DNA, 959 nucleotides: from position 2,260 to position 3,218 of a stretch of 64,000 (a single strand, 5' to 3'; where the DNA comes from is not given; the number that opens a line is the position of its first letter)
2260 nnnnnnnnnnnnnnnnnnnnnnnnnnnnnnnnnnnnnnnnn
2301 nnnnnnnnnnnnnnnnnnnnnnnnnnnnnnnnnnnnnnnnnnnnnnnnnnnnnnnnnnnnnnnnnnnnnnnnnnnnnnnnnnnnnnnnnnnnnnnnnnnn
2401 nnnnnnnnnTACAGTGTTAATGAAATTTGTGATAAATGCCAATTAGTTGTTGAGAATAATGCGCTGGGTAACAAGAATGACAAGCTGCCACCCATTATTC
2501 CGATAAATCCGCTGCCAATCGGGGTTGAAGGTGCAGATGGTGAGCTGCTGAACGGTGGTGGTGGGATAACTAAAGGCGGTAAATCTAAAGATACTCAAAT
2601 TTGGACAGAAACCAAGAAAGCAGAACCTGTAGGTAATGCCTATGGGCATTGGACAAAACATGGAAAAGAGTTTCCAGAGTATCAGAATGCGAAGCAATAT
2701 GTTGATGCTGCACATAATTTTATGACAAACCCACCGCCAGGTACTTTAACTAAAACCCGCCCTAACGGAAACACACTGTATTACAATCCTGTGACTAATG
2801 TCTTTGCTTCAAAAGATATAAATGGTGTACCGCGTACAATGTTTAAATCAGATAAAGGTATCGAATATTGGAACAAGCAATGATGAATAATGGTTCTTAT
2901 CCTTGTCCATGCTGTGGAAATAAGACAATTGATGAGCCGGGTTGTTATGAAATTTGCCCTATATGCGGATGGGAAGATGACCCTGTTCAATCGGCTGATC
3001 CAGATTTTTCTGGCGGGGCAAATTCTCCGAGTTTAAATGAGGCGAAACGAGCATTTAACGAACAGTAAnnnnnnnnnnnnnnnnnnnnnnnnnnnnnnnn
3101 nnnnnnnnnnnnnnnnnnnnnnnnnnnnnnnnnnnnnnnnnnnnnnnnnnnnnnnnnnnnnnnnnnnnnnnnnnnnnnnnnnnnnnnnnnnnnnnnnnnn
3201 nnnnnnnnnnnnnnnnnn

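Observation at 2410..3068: Startless orphan toxin cassette 2 with a Cys-rich zinc-ribbon immunity candidate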

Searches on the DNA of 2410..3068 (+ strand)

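Call 5: search_dna_similar(query=window:2410-3068:+, collection=ecoli_genomes, mode=near, max_rows=30)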
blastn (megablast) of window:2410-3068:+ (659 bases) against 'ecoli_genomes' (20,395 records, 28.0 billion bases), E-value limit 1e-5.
Records with a match: 102; places in all: 104; records where one place covers at least 80% of the query: 53.
Genomes with a match: 101 of 5426; with a place that covers at least 80% of the query: 53. Places per genome that has any: lowest 1, median 1, highest 2. On chromosomes: 76 places; on plasmids: 28.
Best place of each record, by identity: >=99% 38; 95-99% 33; 90-95% 28; 80-90% 3.
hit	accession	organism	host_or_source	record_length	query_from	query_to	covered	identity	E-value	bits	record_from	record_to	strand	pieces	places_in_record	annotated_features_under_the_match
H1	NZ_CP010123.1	Escherichia coli strain C5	cow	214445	1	659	100%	100.0%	0e+0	1218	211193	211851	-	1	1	CPCC family cysteine-rich protein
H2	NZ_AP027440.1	Escherichia coli strain EC556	Sus scrofa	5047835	1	659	100%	100.0%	0e+0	1218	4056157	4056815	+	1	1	CPCC family cysteine-rich protein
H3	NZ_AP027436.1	Escherichia coli strain EC571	Sus scrofa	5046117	1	659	100%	100.0%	0e+0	1218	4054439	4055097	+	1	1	CPCC family cysteine-rich protein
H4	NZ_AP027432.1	Escherichia coli strain EC581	Sus scrofa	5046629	1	659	100%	100.0%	0e+0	1218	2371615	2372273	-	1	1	CPCC family cysteine-rich protein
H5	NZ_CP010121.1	Escherichia coli strain C4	cow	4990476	3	659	100%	99.5%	0e+0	1197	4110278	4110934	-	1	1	VENN motif pre-toxin domain-containing protein | CPCC family cysteine-rich protein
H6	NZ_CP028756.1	Escherichia coli strain A19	Vampire bat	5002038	3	659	100%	99.5%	0e+0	1197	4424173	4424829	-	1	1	VENN motif pre-toxin domain-containing protein | CPCC family cysteine-rich protein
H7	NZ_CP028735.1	Escherichia coli strain A41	Antechinus bellus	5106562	3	659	100%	99.4%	0e+0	1192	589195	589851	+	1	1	VENN motif pre-toxin domain-containing protein | CPCC family cysteine-rich protein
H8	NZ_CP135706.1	Escherichia coli strain TUM1880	missing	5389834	3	659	100%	99.4%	0e+0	1192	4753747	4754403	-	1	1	VENN motif pre-toxin domain-containing protein | CPCC family cysteine-rich protein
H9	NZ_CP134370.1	Escherichia coli strain TUM12357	Chicken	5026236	3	659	100%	99.4%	0e+0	1192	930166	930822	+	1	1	VENN motif pre-toxin domain-containing protein | CPCC family cysteine-rich protein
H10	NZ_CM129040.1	Escherichia coli strain 401651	Homo sapiens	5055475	3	659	100%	99.4%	0e+0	1192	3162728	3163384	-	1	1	VENN motif pre-toxin domain-containing protein | CPCC family cysteine-rich protein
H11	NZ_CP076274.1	Escherichia coli strain P393-F10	Homo sapiens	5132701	3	659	100%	99.2%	0e+0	1186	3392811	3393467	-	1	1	VENN motif pre-toxin domain-containing protein | CPCC family cysteine-rich protein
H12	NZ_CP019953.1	Escherichia coli M8 strain M8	Mus musculus C57Bl/6J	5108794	3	659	100%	99.1%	0e+0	1181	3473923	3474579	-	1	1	VENN motif pre-toxin domain-containing protein | CPCC family cysteine-rich protein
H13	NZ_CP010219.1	Escherichia coli strain M18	mouse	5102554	3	659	100%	99.1%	0e+0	1181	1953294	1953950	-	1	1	VENN motif pre-toxin domain-containing protein | CPCC family cysteine-rich protein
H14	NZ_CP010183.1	Escherichia coli strain M3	mouse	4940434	3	659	100%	99.1%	0e+0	1181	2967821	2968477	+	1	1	VENN motif pre-toxin domain-containing protein | CPCC family cysteine-rich protein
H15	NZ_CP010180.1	Escherichia coli strain M1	mouse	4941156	3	659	100%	99.1%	0e+0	1181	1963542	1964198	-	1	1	VENN motif pre-toxin domain-containing protein | CPCC family cysteine-rich protein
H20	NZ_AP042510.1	Escherichia coli strain OkiPb01681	bovine feces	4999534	3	659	100%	98.9%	0e+0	1175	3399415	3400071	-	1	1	VENN motif pre-toxin domain-containing protein | CPCC family cysteine-rich protein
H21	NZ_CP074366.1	Escherichia coli strain ZYB62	bovine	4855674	39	659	94%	98.9%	0e+0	1109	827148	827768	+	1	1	cdiA: contact-dependent inhibition effector tRNA nuclease | CPCC family cysteine-rich protein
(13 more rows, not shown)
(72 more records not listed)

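Call 6: get_annotated_region(hit=H2, flank=16000)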
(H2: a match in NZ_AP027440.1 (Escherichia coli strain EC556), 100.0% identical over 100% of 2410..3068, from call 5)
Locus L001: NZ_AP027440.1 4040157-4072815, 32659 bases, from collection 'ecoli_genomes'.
description: Escherichia coli strain EC556 isolate EC556 chromosome, complete genome
organism: Escherichia coli strain EC556 (NCBI taxid 562)
replicon: chromosome; assembly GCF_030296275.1
host: Sus scrofa; source: feces; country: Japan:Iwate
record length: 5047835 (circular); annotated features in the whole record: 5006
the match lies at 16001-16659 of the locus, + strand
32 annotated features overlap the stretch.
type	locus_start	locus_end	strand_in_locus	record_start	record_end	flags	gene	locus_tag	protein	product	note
CDS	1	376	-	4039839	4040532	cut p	-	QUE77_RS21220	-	IS1 family transposase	frameshifted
CDS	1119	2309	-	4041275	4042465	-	-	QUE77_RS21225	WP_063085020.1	capsule biosynthesis protein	-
CDS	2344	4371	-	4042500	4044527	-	-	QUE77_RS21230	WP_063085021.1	capsular polysaccharide biosynthesis protein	-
CDS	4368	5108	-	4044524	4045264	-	kdsB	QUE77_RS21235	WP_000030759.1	3-deoxy-manno-octulosonate cytidylyltransferase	-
CDS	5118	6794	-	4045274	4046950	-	-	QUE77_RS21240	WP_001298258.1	polysaccharide biosynthesis/export family protein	-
CDS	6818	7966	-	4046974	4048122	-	-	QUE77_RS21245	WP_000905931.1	capsule polysaccharide export inner-membrane protein KpsE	-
CDS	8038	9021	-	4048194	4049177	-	-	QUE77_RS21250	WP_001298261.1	KpsF/GutQ family sugar-phosphate isomerase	-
CDS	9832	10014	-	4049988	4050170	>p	-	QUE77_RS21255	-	IS110 family transposase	incomplete; partial in the middle of a contig; missing N-terminus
CDS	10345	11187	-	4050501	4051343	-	-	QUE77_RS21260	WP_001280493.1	DUF4942 domain-containing protein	-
CDS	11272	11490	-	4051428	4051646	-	-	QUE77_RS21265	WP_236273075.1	hypothetical protein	-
CDS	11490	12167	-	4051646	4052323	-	tnpA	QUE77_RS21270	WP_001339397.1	IS66-like element accessory protein TnpA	-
CDS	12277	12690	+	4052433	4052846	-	-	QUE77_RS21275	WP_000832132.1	hypothetical protein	-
CDS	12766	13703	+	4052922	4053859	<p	-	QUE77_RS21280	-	VENN motif pre-toxin domain-containing protein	frameshifted; incomplete; partial in the middle of a contig; missing N-terminus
CDS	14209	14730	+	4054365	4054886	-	-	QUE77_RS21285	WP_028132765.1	DUF2569 domain-containing protein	-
CDS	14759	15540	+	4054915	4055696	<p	-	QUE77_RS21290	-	polymorphic toxin type 25 domain-containing protein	frameshifted; incomplete; partial in the middle of a contig; missing N-terminus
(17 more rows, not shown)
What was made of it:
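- On Cys_rich_CPCC (PF14206): NCBI annotates it as 'CPCC family cysteine-rich protein' (calls 5, 6).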

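Call 7: get_annotated_region(hit=H21, flank=12000)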
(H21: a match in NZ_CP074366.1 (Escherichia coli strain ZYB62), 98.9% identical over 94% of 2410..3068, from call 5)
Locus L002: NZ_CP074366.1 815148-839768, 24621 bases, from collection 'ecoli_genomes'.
description: Escherichia coli strain ZYB62 chromosome, complete genome
organism: Escherichia coli strain ZYB62 (NCBI taxid 562)
replicon: chromosome; assembly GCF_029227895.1
host: bovine; source: -; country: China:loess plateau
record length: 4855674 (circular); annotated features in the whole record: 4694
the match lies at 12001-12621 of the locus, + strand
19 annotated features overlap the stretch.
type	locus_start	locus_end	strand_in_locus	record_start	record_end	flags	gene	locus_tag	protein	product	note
CDS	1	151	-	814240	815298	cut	-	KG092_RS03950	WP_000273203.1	methyltransferase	-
CDS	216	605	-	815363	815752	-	-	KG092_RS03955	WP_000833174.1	hypothetical protein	-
CDS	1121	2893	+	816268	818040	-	-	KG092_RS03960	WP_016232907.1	ShlB/FhaC/HecB family hemolysin secretion/activation protein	-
CDS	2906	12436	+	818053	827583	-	cdiA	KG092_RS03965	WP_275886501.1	contact-dependent inhibition effector tRNA nuclease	-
CDS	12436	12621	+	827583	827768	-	-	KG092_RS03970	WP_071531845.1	CPCC family cysteine-rich protein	-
CDS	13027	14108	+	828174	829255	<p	-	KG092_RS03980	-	DNA/RNA non-specific endonuclease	frameshifted; internal stop; incomplete; partial in the middle of a contig; missing N-terminus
CDS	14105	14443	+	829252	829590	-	-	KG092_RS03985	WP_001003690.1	hypothetical protein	-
CDS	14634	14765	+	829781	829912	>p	-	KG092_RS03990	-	IS66 family insertion sequence element accessory protein TnpB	internal stop; incomplete; partial in the middle of a contig; missing C-terminus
CDS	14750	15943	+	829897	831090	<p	-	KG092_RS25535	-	VENN motif pre-toxin domain-containing protein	incomplete; partial in the middle of a contig; missing N-terminus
CDS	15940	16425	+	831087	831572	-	-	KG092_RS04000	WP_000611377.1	hypothetical protein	-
CDS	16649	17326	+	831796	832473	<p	-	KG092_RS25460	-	hypothetical protein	incomplete; partial in the middle of a contig; missing N-terminus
CDS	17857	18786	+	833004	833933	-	-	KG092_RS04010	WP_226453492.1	VENN motif pre-toxin domain-containing protein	-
CDS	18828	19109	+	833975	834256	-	-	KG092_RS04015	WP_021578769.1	hypothetical protein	-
CDS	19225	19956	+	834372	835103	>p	-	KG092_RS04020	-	IS256 family transposase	incomplete; partial in the middle of a contig; missing C-terminus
CDS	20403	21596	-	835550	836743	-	-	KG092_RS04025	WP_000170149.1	3-hydroxybenzoate 6-monooxygenase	-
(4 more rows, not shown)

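Call 27: get_annotated_region(hit=H5, flank=9000)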
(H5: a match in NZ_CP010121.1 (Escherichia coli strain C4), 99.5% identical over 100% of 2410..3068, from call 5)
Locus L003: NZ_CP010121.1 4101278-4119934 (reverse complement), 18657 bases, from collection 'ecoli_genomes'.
description: Escherichia coli strain C4 chromosome, complete genome
organism: Escherichia coli strain C4 (NCBI taxid 562)
replicon: chromosome; assembly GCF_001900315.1
host: cow; source: -; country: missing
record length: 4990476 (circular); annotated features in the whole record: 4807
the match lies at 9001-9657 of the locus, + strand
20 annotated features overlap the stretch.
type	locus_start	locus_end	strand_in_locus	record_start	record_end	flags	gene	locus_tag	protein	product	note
CDS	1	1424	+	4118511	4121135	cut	-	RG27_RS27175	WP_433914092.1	hypothetical protein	-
CDS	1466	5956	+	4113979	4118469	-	-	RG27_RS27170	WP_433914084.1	hemagglutinin repeat-containing protein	-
CDS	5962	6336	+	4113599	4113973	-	-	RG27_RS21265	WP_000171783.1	CDI toxin immunity protein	-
CDS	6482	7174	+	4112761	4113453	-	-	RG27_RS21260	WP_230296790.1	hypothetical protein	-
CDS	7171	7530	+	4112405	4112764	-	-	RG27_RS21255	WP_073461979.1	DUF596 domain-containing protein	-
CDS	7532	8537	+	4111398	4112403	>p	-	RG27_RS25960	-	polymorphic toxin type 25 domain-containing protein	frameshifted; incomplete; partial in the middle of a contig; missing N-terminus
CDS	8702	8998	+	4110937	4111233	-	-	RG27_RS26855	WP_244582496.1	hypothetical protein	-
CDS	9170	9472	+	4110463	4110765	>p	-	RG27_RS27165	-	VENN motif pre-toxin domain-containing protein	incomplete; partial in the middle of a contig; missing N-terminus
CDS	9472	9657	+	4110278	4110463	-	-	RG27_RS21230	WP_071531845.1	CPCC family cysteine-rich protein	-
CDS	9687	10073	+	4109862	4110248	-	-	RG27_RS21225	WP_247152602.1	hypothetical protein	-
CDS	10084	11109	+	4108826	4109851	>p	-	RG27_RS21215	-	DNA/RNA non-specific endonuclease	incomplete; partial in the middle of a contig; missing N-terminus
CDS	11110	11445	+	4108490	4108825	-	-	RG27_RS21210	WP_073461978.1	hypothetical protein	-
CDS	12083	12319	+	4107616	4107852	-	-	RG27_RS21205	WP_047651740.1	hypothetical protein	-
CDS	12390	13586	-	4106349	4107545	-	-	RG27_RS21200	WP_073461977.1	IS110-like element ISEc20 family transposase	-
CDS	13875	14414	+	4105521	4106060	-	-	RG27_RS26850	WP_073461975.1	hypothetical protein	-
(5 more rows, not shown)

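Call 54: search_dna_similar(query=window:2410-3068:+, collection=ecoli_genomes, mode=near, max_rows=40, rows=spread)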
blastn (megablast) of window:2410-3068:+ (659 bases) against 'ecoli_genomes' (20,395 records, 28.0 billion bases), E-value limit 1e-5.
Records with a match: 102; places in all: 104; records where one place covers at least 80% of the query: 53.
Genomes with a match: 101 of 5426; with a place that covers at least 80% of the query: 53. Places per genome that has any: lowest 1, median 1, highest 2. On chromosomes: 76 places; on plasmids: 28.
Best place of each record, by identity: >=99% 38; 95-99% 33; 90-95% 28; 80-90% 3.
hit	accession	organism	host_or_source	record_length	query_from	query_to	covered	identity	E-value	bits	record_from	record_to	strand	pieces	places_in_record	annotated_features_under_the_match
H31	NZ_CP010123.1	Escherichia coli strain C5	cow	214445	1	659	100%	100.0%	0e+0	1218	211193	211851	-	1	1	CPCC family cysteine-rich protein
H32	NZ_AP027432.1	Escherichia coli strain EC581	Sus scrofa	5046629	1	659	100%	100.0%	0e+0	1218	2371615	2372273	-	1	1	CPCC family cysteine-rich protein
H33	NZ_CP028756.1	Escherichia coli strain A19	Vampire bat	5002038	3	659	100%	99.5%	0e+0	1197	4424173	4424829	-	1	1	VENN motif pre-toxin domain-containing protein | CPCC family cysteine-rich protein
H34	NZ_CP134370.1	Escherichia coli strain TUM12357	Chicken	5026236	3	659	100%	99.4%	0e+0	1192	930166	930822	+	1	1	VENN motif pre-toxin domain-containing protein | CPCC family cysteine-rich protein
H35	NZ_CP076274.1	Escherichia coli strain P393-F10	Homo sapiens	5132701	3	659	100%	99.2%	0e+0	1186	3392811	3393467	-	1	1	VENN motif pre-toxin domain-containing protein | CPCC family cysteine-rich protein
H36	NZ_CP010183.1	Escherichia coli strain M3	mouse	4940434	3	659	100%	99.1%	0e+0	1181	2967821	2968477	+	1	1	VENN motif pre-toxin domain-containing protein | CPCC family cysteine-rich protein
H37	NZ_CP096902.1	Escherichia coli strain RSHH22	Mus musculus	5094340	3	659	100%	99.1%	0e+0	1181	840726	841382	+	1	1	VENN motif pre-toxin domain-containing protein | CPCC family cysteine-rich protein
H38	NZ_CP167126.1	Escherichia coli strain SK6988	Mouse fecal sample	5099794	3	659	100%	99.1%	0e+0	1181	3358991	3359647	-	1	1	VENN motif pre-toxin domain-containing protein | CPCC family cysteine-rich protein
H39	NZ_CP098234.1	Escherichia coli strain ZYB39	bovine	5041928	39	659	94%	98.9%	0e+0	1109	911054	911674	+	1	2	cdiA: contact-dependent inhibition effector tRNA nuclease | CPCC family cysteine-rich protein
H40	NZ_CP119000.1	Escherichia coli strain CE0026f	Bos taurus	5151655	40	659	94%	99.0%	0e+0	1112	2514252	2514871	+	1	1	hemagglutinin repeat-containing protein | CPCC family cysteine-rich protein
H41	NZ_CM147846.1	Escherichia coli strain 32F4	Calf of Bos taurus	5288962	40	659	94%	99.0%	0e+0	1112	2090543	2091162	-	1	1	hemagglutinin repeat-containing protein | CPCC family cysteine-rich protein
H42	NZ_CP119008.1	Escherichia coli strain CE0011b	Bos taurus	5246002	40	659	94%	98.9%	0e+0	1107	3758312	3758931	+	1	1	hemagglutinin repeat-containing protein | CPCC family cysteine-rich protein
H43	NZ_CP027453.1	Escherichia coli strain 2014C-3338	Homo sapiens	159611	40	659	94%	98.2%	0e+0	1081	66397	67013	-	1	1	VENN motif pre-toxin domain-containing protein | CPCC family cysteine-rich protein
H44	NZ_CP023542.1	Escherichia coli O104:H21 str. CFSAN002236 strain ATCC ...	Homo sapiens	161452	40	659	94%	98.2%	0e+0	1081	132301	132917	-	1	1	VENN motif pre-toxin domain-containing protein | CPCC family cysteine-rich protein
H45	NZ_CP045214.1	Escherichia coli strain EH41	Homo sapiens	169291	40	659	94%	98.2%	0e+0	1081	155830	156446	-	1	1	VENN motif pre-toxin domain-containing protein | CPCC family cysteine-rich protein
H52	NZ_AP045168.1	Escherichia coli strain JNEC-KY172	Homo sapiens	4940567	40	438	61%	86.5%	1e-119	438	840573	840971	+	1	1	hypothetical protein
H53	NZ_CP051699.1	Escherichia coli strain SCU-152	Homo sapiens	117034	39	335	45%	94.3%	1e-124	455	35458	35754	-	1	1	contact-dependent inhibition toxin CdiA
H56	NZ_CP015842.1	Escherichia coli O157:H7 strain FRIK2533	water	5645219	3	60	9%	94.8%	5e-15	92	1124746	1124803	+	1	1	hypothetical protein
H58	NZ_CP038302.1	Escherichia coli O157:H7 strain SS TX 313-1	cattle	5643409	3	60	9%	94.8%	5e-15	92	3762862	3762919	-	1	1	hypothetical protein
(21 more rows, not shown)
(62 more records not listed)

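Call 55: get_annotated_region(hit=H56, flank=5000)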
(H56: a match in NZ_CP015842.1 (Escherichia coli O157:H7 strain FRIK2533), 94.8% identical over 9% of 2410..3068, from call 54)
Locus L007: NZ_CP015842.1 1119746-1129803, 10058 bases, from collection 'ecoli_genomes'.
description: Escherichia coli O157:H7 strain FRIK2533 chromosome, complete genome
organism: Escherichia coli O157:H7 strain FRIK2533 (NCBI taxid 83334)
replicon: chromosome; assembly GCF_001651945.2
host: -; source: water; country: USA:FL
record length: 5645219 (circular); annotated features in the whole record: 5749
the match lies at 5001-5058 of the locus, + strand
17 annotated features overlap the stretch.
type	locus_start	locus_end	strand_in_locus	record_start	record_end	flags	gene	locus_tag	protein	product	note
CDS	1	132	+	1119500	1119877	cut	-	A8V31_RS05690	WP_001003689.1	hypothetical protein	-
CDS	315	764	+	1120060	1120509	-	-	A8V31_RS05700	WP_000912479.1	hypothetical protein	-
CDS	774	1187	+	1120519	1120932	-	-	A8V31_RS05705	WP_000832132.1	hypothetical protein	-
CDS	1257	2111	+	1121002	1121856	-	-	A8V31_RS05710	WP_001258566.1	VENN motif pre-toxin domain-containing protein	-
CDS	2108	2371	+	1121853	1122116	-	-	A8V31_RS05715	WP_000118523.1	hypothetical protein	-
CDS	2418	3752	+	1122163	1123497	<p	-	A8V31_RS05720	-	VENN motif pre-toxin domain-containing protein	incomplete; partial in the middle of a contig; missing N-terminus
CDS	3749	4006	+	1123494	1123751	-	-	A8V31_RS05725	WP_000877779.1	hypothetical protein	-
CDS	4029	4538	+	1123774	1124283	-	-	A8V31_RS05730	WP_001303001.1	polymorphic toxin type 25 domain-containing protein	-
CDS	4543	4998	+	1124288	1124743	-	-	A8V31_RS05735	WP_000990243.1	hypothetical protein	-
CDS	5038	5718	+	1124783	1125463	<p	-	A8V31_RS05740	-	hypothetical protein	incomplete; partial in the middle of a contig; missing N-terminus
CDS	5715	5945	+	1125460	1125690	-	-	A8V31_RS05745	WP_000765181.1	hypothetical protein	-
CDS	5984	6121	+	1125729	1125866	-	-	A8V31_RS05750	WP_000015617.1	hypothetical protein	-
CDS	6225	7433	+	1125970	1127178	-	-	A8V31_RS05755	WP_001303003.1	IS4-like element ISVsa5 family transposase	-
CDS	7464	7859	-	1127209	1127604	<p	-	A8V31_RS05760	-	helix-turn-helix domain-containing protein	incomplete; partial in the middle of a contig; missing C-terminus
CDS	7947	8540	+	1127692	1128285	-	tetC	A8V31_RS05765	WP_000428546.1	tetracyline resistance-associated transcriptional repressor TetC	-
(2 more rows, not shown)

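Call 56: get_annotated_region(hit=H44, flank=12000)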
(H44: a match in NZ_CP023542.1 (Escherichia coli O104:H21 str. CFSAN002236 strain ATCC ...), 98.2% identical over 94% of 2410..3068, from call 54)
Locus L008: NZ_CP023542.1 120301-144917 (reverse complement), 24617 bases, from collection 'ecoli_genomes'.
description: Escherichia coli O104:H21 str. CFSAN002236 strain ATCC BAA-178 plasmid pO104_H21, complete sequence
organism: Escherichia coli O104:H21 str. CFSAN002236 strain ATCC BAA-178 (NCBI taxid 1335303)
replicon: plasmid pO104_H21; assembly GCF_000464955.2
host: Homo sapiens; source: stool; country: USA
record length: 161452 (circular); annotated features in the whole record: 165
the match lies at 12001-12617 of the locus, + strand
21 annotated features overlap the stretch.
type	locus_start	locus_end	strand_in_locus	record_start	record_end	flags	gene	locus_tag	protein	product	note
CDS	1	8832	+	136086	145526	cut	cdiA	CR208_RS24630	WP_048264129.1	contact-dependent inhibition toxin CdiA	-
CDS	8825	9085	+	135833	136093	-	-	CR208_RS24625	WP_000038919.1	hypothetical protein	-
CDS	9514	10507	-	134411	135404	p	-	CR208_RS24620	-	IS110 family transposase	frameshifted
CDS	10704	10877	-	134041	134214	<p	-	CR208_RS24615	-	Tn3 family transposase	incomplete; partial in the middle of a contig; missing N-terminus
CDS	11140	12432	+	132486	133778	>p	-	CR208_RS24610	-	VENN motif pre-toxin domain-containing protein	incomplete; partial in the middle of a contig; missing N-terminus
CDS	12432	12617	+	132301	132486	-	-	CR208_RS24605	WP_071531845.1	CPCC family cysteine-rich protein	-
CDS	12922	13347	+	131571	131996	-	tnpA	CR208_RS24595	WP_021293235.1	IS66-like element accessory protein TnpA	-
CDS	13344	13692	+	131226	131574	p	tnpB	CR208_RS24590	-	IS66 family insertion sequence element accessory protein TnpB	TnpB, as the term is used for proteins encoded by IS66 family insertion elements, is considered an accessory protein, ...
CDS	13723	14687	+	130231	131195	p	-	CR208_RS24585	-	IS66 family transposase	frameshifted; internal stop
CDS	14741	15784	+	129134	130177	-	subA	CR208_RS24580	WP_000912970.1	subtilase AB5 cytotoxin subunit A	-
CDS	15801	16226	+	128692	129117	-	subB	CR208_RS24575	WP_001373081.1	subtilase AB5 cytotoxin subunit B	-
CDS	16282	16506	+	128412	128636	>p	-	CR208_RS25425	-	hypothetical protein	incomplete; partial in the middle of a contig; missing N-terminus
CDS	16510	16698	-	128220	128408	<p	-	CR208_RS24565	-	transposase domain-containing protein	incomplete; partial in the middle of a contig; missing N-terminus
CDS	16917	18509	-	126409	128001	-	tnpC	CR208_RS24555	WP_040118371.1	IS66 family transposase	-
CDS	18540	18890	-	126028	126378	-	tnpB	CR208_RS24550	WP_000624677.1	IS66 family insertion sequence element accessory protein TnpB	TnpB, as the term is used for proteins encoded by IS66 family insertion elements, is considered an accessory protein, ...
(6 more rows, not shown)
